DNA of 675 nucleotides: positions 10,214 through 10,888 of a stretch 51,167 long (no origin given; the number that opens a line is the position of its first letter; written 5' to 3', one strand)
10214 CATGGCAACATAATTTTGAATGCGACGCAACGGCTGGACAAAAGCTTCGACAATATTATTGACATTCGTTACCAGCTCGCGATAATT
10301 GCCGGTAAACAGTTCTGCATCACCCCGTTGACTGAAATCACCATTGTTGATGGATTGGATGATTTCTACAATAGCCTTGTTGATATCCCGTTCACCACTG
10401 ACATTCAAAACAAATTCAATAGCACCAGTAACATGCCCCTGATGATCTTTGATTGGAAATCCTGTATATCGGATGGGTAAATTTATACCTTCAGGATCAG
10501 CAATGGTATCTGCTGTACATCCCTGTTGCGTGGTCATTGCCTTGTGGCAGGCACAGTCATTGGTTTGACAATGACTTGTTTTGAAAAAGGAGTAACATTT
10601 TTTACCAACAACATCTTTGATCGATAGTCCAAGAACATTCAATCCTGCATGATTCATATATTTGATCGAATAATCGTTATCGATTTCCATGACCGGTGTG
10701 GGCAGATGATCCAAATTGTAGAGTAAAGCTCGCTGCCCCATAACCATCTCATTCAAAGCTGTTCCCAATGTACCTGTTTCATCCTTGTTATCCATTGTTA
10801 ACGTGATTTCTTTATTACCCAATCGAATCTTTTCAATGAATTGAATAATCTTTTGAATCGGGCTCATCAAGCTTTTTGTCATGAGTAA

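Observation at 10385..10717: Cysteine/histidine-rich cytoplasmic PAS module shared by both chemoreceptors and the neighbouring sigma-54 activator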

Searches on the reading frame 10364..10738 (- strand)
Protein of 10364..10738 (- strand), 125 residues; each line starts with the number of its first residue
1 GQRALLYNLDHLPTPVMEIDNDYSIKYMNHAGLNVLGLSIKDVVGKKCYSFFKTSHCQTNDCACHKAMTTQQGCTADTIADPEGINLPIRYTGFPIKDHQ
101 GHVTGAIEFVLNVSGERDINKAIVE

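Call 8: search_solved_structures(query=window:10385-10717:-, max_evalue=10, show_alignments=3)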
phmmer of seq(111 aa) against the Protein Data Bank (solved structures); distinct sequences matched with E-value up to 10: 2.
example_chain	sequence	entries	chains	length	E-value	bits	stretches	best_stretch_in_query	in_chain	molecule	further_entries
2z6c_A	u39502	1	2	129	0.11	16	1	14-106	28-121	Phototropin-1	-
4hi4_A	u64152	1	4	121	1.5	12.4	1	2-44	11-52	Aerotaxis transducer Aer2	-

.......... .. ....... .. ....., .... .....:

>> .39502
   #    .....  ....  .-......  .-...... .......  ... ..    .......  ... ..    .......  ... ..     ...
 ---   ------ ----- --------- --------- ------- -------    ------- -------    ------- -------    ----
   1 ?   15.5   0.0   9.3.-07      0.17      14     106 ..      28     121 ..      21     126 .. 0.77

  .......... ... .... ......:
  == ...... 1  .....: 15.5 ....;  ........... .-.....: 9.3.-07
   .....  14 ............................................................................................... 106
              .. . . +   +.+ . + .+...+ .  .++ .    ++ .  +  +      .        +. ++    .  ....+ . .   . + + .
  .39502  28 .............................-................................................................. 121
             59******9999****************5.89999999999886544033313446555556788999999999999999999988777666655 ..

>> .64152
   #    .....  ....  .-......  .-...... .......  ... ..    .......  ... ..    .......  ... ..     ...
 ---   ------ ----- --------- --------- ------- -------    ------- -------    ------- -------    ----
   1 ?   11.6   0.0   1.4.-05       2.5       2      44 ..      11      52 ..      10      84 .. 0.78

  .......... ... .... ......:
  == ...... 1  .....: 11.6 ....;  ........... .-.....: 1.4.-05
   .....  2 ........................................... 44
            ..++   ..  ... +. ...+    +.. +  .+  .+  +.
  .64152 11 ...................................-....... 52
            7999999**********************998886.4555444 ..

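Call 11: find_homologous_proteins(query=window:10385-10717:-, max_evalue=0.001)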
Query seq(111 aa): 1 candidates shared short words with the query, none scored E <= 0.001.

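Call 21: search_protein_representatives(alignment_id=A2)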
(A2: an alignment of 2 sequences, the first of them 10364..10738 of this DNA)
Query: 2 sequences, 125 profile positions. Proteins with E-value up to 0.001 (for the whole library): 12142; up to 1e-10: 2211; up to 1e-30: 224. The best 150 are listed.
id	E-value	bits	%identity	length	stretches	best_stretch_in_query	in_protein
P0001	5.7e-189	633.7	-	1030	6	3-121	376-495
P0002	1.5e-184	619.4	-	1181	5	3-118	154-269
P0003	1.4e-157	532.2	-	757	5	5-118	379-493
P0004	1.1e-120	413.1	-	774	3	3-117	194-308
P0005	1.5e-118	406.2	-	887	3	2-120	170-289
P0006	4.8e-108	372.2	-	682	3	4-117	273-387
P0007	9.6e-96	332.5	-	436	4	3-117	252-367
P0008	2.6e-92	321.4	-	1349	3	8-123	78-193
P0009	4.0e-90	314.3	-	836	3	6-121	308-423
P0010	1.2e-87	306.3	-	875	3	3-119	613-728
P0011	3.2e-86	301.7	-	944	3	6-123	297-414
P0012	2.8e-85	298.7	-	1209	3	4-114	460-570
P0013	2.6e-84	295.5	-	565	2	3-119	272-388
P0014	6.5e-83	291.0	-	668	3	5-117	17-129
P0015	5.5e-82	288.0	-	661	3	5-123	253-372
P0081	8.9e-50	183.9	-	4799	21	9-113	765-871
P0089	7.1e-47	174.6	-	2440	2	4-115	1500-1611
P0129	8.4e-36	138.8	-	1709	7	9-123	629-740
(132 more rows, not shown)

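Call 28: search_protein_families(library=pfam, alignment_id=A3, max_evalue=0.00001)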
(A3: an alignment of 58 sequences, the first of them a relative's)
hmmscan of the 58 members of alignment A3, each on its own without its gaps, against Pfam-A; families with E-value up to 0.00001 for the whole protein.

A. member 1, P0001 (1030 aa): 10 families
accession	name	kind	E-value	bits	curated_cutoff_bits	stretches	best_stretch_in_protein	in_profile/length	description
PF08448.16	PAS_4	-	8.5e-95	312.9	23.1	5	138-247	1-109/110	PAS fold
PF13426.13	PAS_9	-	2.6e-80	265.8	27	5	388-489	3-103/103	PAS domain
PF00989.32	PAS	-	1.3e-64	215.6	22.6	5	382-487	7-113/113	PAS fold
PF00015.26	MCPsignal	-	6.3e-41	140.5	34.6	1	810-986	2-168/172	Methyl-accepting chemotaxis protein (MCP) signalling domain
PF13188.13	PAS_8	-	3.7e-27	93.7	21.8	0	260-300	7-44/65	PAS domain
PF13596.12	PAS_10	-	5.4e-26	91.8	22.1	0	382-488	5-106/106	PAS domain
PF08447.18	PAS_3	-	1.2e-17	64.4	25.6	0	399-477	2-82/89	PAS fold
PF24820.1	Diguanyl_cycl_sensor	-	4.7e-11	43.1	28.1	0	15-50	1-36/109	Diguanylate cyclase-like sensor domain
PF09213.15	M3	-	1.2e-09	37.9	25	0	336-453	242-359/384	M3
PF17765.7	MLTR_LBD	-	4.4e-09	37.1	26.3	0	260-289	9-39/168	MmyB-like transcription regulator ligand binding domain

B. families by the number of members that match (of 58 scanned): 31 families (the first 25 are shown)
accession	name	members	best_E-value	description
PF08448.16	PAS_4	58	8.5e-95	PAS fold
PF13426.13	PAS_9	58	2.6e-80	PAS domain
PF00989.32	PAS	48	1.3e-64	PAS fold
PF00015.26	MCPsignal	47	2.8e-55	Methyl-accepting chemotaxis protein (MCP) signalling domain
PF13188.13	PAS_8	35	3.7e-27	PAS domain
PF00672.30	HAMP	32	1.3e-24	HAMP domain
PF18947.5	HAMP_2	31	1.7e-127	HAMP domain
PF13596.12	PAS_10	22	1.6e-26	PAS domain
PF08447.18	PAS_3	11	6.5e-28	PAS fold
PF24820.1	Diguanyl_cycl_sensor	7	1e-11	Diguanylate cyclase-like sensor domain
PF12729.13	4HB_MCP_1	3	5.2e-16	Four helix bundle sensory module for signal transduction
PF08269.17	dCache_2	2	5.9e-40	Cache domain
PF17200.10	sCache_2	2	1e-39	Single Cache domain 2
PF17202.10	sCache_3_3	2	1.6e-31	Single cache domain 3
PF02743.24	dCache_1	2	1.4e-19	Cache domain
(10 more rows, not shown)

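Call 43: find_related_loci(query=A6, collection=genome_contigs, flank=6000)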
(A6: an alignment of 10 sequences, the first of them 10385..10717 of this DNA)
Query A6 (111 aa) in genome_contigs; peptide patterns used: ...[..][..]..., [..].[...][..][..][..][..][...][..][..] (x = any residue, [..] = any of these).
407 stretches matched a pattern; 282 encode a relative of the query (tblastn E <= 1e-3); the best 80 are kept; 79 distinct loci.
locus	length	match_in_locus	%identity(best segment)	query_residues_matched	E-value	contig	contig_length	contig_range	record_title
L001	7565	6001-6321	61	1-107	3e-43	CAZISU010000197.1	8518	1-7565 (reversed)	MAG TPA_asm: uncultured Planctomycetaceae bacterium isolate binchicken_co243_206 genome assembly, contig: NODE_7766_leng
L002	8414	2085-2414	55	1-109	2e-40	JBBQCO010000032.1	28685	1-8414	MAG: Desulfobulbales bacterium isolate Co_metawrap_1229 Cmw_1229_k141_19676093_length_28685_cov_11.9985, whole genome sh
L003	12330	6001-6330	55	1-109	2e-40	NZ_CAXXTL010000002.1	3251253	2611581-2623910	MAG: uncultured Desulfobulbus sp. isolate 488ba005-bef4-404b-a7aa-59c4f49eb36e contig_2, whole genome shotgun sequence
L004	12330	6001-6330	56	1-109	1e-40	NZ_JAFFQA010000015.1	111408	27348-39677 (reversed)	Desulfobulbus rhabdoformis strain DSM 8777 NODE_15_length_111408_cov_29.9219, whole genome shotgun sequence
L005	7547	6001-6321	56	1-107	2e-40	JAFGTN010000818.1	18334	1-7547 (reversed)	MAG: Pirellulales bacterium isolate Zod_Metabat.975 k87_13400391, whole genome shotgun sequence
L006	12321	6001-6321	53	1-107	6e-40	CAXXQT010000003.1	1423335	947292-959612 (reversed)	MAG: Thermoguttaceae bacterium isolate 6d2dc2d4-6dd0-4c87-b5e3-0172890c642a genome assembly, contig: contig_3, whole gen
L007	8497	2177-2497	50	1-107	6e-40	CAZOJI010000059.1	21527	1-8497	MAG TPA_asm: uncultured Gemmatimonadaceae bacterium isolate SRP141376_co2_135 genome assembly, contig: NODE_5096_length_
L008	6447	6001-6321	54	1-107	2e-39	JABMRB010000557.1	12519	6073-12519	MAG: Candidatus Nealsonbacteria bacterium isolate bin.20 k141_2778527, whole genome shotgun sequence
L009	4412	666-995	55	1-109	1e-39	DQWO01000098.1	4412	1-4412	MAG TPA_asm: Proteobacteria bacterium isolate HyVt-111 Ga0116200_10010671, whole genome shotgun sequence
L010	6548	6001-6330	53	1-109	2e-39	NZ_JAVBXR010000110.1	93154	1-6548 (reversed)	MAG: Desulfobulbus sp. isolate GS12 202, whole genome shotgun sequence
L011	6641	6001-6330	55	1-109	2e-39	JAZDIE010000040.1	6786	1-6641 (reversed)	MAG: Pseudomonadota bacterium isolate MEGAHIT-group-0.385 k141_11824234, whole genome shotgun sequence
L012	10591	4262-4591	55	1-109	3e-39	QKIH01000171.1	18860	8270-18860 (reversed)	MAG: Desulfobulbaceae bacterium isolate SZUA-575 scaffold_7811, whole genome shotgun sequence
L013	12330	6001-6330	47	1-110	2e-39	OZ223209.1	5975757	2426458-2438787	MAG: Myxococcota bacterium isolate 6e5ad1d4-156e-4916-952c-8a0b14857fe9 genome assembly, chromosome: 1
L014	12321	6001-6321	51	1-107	6e-39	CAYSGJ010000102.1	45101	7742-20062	MAG TPA_asm: uncultured Desulfobacterales bacterium isolate SRP067234_co1_278 genome assembly, contig: k99_167280, whole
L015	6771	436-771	49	1-111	4e-39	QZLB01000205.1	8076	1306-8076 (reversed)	MAG: Desulfobulbaceae bacterium isolate Madre3 k127_514344, whole genome shotgun sequence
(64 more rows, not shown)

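Call 48: predict_structure(alignment_id=A5)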
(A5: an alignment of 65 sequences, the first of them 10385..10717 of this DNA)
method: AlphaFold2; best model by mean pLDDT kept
length: 111 residues; sequences in the alignment: 65
mean_pLDDT: 95.5   pTM: 0.86
mean pLDDT of the five models: 95.5, 94.7, 94.6, 94.5, 94.3
residues with pLDDT >= 90: 101; 70-90: 8; 50-70: 2; < 50: 0
segments of 3 or more residues with pLDDT < 50: none
pLDDT, mean of each block of 10 residues (from residue 1): 95 98 95 98 95 98 98 90 98 98 91 61
secondary structure, 60 per line:
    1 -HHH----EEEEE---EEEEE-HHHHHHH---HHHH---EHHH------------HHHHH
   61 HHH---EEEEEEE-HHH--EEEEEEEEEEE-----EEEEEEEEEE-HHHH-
elements in order: E9-13 E17-21 H23-29 H33-36 H56-63 E67-73 E80-90 E96-105 H107-110

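Call 53: fold_search(model_id=the predicted structure, library=pdb)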
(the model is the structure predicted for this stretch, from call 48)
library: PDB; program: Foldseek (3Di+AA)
matches with E <= 10: 1411; with E <= 0.001: 569
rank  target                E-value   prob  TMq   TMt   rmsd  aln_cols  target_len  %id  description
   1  9cmf_A                7.9e-08  1.00  0.75  0.12   4.1       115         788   18  Substrate bound DosP (released 2024-11-20)
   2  9bkv_B                1.0e-07  1.00  0.72  0.12   4.1       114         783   18  DosP R97A bent form (released 2024-11-20)
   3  9bgv_A                1.2e-07  1.00  0.75  0.12   4.4       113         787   18  DosP R97A straight form (released 2024-11-20)
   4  9ce0_B                2.0e-07  1.00  0.74  0.12   4.1       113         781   18  DosP Apo Bent form (released 2024-11-20)
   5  6ph2_D                2.7e-07  1.00  0.80  0.72   2.9       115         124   16  Complete LOV domain from the LOV-HK sensory protein from Brucella abortus (mutant C69S, construct 15-155) (released 2020-12-30)
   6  6pps_A                3.7e-07  1.00  0.77  0.36   2.9       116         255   18  A blue light illuminated LOV-PAS construct from the LOV-HK sensory protein from Brucella abortus (construct 15-273) (released 2020-07-15)
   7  2gj3_B                4.1e-07  1.00  0.80  0.75   2.5       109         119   15  Crystal structure of the FAD-containing PAS domain of the protein NifL from Azotobacter vinelandii. (released 2007-03-06)
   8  3b33                  4.4e-07  1.00  0.77  0.78   2.3       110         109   17  Crystal structure of the PAS domain of nitrogen regulation protein NR(II) from Vibrio parahaemolyticus (released 2007-10-30)
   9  6ph3_C                4.7e-07  1.00  0.80  0.39   2.8       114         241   18  LOV-PAS construct from the LOV-HK sensory protein from Brucella abortus (dark-adapted, construct 15-273) (released 2020-12-30)
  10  2gj3_A                5.3e-07  1.00  0.80  0.75   2.5       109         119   16  Crystal structure of the FAD-containing PAS domain of the protein NifL from Azotobacter vinelandii. (released 2007-03-06)
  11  6ph2_A                6.0e-07  1.00  0.80  0.72   2.9       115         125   16  Complete LOV domain from the LOV-HK sensory protein from Brucella abortus (mutant C69S, construct 15-155) (released 2020-12-30)
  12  9cdr_A                6.4e-07  1.00  0.73  0.12   4.3       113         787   18  DosP Apo straight form (released 2024-11-20)
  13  6ph2_B                6.8e-07  1.00  0.80  0.73   2.9       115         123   16  Complete LOV domain from the LOV-HK sensory protein from Brucella abortus (mutant C69S, construct 15-155) (released 2020-12-30)
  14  6ph2_C                6.8e-07  1.00  0.80  0.72   2.9       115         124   16  Complete LOV domain from the LOV-HK sensory protein from Brucella abortus (mutant C69S, construct 15-155) (released 2020-12-30)
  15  6zj8_D                6.8e-07  1.00  0.72  0.69   2.9       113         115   18  Structure of the PAS domain from Bordetella pertussis BvgS (released 2020-11-11)
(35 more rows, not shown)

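Call 58: search_protein_families(library=pfam, proteins=[L004:372-1079:+, L004:1223-2599:+, L004:2888-3292:+, L004:3304-4851:+, L004:4858-7950:+, L004:7969-8577:+, L004:8453-9601:+, L004:9633-10079:+, L004:10138-11439:+], max_evalue=0.00001)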
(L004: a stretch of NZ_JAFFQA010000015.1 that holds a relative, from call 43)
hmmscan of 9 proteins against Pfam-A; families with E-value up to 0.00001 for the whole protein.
L004:372-1079:+ (235 aa): 1 family
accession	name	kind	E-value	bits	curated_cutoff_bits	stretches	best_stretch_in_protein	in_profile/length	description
PF00072.30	Response_reg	-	4e-23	82.1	30.2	1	110-221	1-110/111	Response regulator receiver domain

L004:1223-2599:+ (458 aa): 5 families
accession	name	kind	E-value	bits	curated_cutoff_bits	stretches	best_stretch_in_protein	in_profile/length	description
PF00158.32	Sigma54_activat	-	5.8e-64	215.3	20.2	1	138-304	1-167/168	Sigma-54 interaction domain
PF25601.1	AAA_lid_14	-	2.9e-21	75.5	27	1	310-391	1-81/87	AAA+ ATPase lid domain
PF14532.12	Sigma54_activ_2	-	5.2e-21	75.8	25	1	140-309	2-138/138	Sigma-54 interaction domain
PF00072.30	Response_reg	-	2.2e-20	73.3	30.2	1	4-107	1-104/111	Response regulator receiver domain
PF07728.20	AAA_5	-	1.7e-07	31.7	22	1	162-280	2-123/139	AAA domain (dynein-related subfamily)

L004:2888-3292:+ (134 aa): 0 families

L004:3304-4851:+ (515 aa): 1 family
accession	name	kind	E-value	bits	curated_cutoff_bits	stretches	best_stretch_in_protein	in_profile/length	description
PF01584.24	CheW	-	5.9e-59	198.1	23.5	3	18-144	10-134/138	CheW-like domain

L004:4858-7950:+ (1030 aa): 9 families
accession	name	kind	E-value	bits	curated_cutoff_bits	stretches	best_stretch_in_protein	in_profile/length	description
PF08448.16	PAS_4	-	1.6e-100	331.4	23.1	6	383-493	1-110/110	PAS fold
PF13426.13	PAS_9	-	3.9e-86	284.5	27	5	143-246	1-103/103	PAS domain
PF00989.32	PAS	-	4.4e-61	204.3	22.6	5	383-488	7-113/113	PAS fold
PF00015.26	MCPsignal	-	8.1e-37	127.1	34.6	1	807-986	3-168/172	Methyl-accepting chemotaxis protein (MCP) signalling domain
PF13188.13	PAS_8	-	9.8e-31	105.1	21.8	0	627-673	7-50/65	PAS domain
PF13596.12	PAS_10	-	2.4e-27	96.1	22.1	0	383-489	5-106/106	PAS domain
PF08447.18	PAS_3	-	3.8e-22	78.8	25.6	0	400-479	2-83/89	PAS fold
PF18185.7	STALD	-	2.5e-08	34.1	24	0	320-375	133-190/211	Sir2- and TIR-associating SLOG family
PF24820.1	Diguanyl_cycl_sensor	-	3e-06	27.6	28.1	0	628-717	3-89/109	Diguanylate cyclase-like sensor domain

L004:7969-8577:+ (202 aa): 3 families
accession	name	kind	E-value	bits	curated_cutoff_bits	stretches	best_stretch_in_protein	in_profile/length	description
PF13302.13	Acetyltransf_3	-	7.5e-20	72.5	25.4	1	27-165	1-138/138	Acetyltransferase (GNAT) domain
PF00583.31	Acetyltransf_1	-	4.1e-13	50.1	20.7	1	71-164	27-116/116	Acetyltransferase (GNAT) family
PF13523.12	Acetyltransf_8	-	1.2e-08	35.1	27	1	36-168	4-141/145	Acetyltransferase (GNAT) domain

L004:8453-9601:+ (382 aa): 1 family
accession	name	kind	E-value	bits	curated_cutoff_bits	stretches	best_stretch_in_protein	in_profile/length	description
PF00850.24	Hist_deacetyl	-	1.1e-91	307.8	27.9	1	62-349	2-296/298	Histone deacetylase domain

L004:9633-10079:+ (148 aa): 1 family
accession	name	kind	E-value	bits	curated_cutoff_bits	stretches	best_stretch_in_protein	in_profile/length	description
PF03692.20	CxxCxxCC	-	1.2e-09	39.1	23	1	21-116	1-71/85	Putative zinc- or iron-chelating domain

L004:10138-11439:+ (433 aa): 3 families
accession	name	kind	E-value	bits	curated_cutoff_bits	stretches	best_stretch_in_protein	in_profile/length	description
PF25137.1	ADH_Fe_C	-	1.1e-60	205.1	27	1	239-432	2-193/194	Fe-containing alcohol dehydrogenase family, C-terminal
PF00465.25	Fe-ADH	-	8.3e-51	172.3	31.3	1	60-227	2-168/168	Iron-containing alcohol dehydrogenase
PF13685.12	Fe-ADH_2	-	7.7e-10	39.4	28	1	64-159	2-95/149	Iron-containing alcohol dehydrogenase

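Call 68: search_solved_structures(query=A5, max_evalue=1, show_alignments=2)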
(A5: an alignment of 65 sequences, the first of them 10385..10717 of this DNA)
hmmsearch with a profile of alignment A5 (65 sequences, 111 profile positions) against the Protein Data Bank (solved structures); distinct sequences matched with E-value up to 1: 117 (the best 60 are shown).
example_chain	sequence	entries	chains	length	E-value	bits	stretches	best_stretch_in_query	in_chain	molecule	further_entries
9clo_A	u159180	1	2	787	1.7e-05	27.8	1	3-110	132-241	Oxygen sensor protein DosP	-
9cmf_A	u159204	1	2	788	1.7e-05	27.8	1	3-110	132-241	Oxygen sensor protein DosP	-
9cdr_A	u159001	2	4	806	1.8e-05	27.7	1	3-110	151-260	Oxygen sensor protein DosP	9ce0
9bgv_A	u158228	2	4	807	1.8e-05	27.7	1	3-110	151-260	Oxygen sensor protein DosP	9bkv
5fq1_A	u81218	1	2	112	0.00016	24.6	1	2-38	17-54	HISTIDINE KINASE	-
8bjp_AAA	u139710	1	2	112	0.0002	24.3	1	2-38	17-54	cytoplasmic PAS domain of CitA from Geobacillus thermodenitrificans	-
6rhg_A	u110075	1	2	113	0.00025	24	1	14-109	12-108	Multi-sensor hybrid histidine kinase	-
8j68_A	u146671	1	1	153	0.0013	21.7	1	12-108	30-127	Phototropin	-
8pky_A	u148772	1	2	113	0.0014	21.6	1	14-109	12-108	histidine kinase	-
8i11_A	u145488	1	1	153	0.0015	21.5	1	12-108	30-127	Phototropin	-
8il9_A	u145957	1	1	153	0.0016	21.4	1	12-108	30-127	Phototropin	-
9irk_C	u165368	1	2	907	0.0023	20.9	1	3-110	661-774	Phytochrome B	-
9iuz_B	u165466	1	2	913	0.0023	20.9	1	3-110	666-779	Phytochrome B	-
3lyx_A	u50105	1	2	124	0.0024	20.8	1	9-110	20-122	Sensory box/GGDEF domain protein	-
4mn5_A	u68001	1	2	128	0.0026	20.7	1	3-40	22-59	Sensor protein kinase WalK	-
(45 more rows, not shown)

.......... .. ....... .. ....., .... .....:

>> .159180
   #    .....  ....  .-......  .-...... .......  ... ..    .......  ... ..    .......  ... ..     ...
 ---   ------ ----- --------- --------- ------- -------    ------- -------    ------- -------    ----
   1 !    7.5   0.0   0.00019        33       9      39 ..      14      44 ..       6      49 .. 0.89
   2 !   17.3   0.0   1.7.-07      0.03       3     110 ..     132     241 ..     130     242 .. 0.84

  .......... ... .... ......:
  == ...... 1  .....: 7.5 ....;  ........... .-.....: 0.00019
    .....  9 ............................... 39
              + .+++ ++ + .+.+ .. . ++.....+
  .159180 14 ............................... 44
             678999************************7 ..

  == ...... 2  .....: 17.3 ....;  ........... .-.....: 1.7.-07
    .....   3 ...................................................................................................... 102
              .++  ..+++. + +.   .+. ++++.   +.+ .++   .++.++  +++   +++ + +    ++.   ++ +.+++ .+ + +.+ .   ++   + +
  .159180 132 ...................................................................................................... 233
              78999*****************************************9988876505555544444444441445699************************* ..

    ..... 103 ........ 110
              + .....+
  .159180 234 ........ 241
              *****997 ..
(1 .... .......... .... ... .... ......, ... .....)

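Call 73: search_protein_families(library=ncbifam, proteins=[window:10364-10738:-], max_evalue=0.01)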
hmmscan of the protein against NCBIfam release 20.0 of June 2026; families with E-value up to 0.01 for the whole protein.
window:10364-10738:- (125 aa): 5 families
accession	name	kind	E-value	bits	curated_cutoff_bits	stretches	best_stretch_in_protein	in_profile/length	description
TIGR00229.1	sensory_box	domain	3.8e-06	27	22.9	1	9-119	11-122/126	PAS domain S-box protein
NF008467.0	PRK11359.1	equivalog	2.1e-05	22.8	857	1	2-120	135-255/800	oxygen-sensing cyclic-di-GMP phosphodiesterase DosP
NF047497.1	HK_LIC_12097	equivalog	0.00036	19.4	500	1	9-72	17-81/367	LIC_12097 family sensor histidine kinase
NF008468.0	PRK11360.1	equivalog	0.0078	14.6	646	1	15-116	280-380/616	two-component system sensor histidine kinase AtoS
NF046044.1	PnpS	equivalog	0.0083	15.2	400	1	9-120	61-167/390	two-component system histidine kinase PnpS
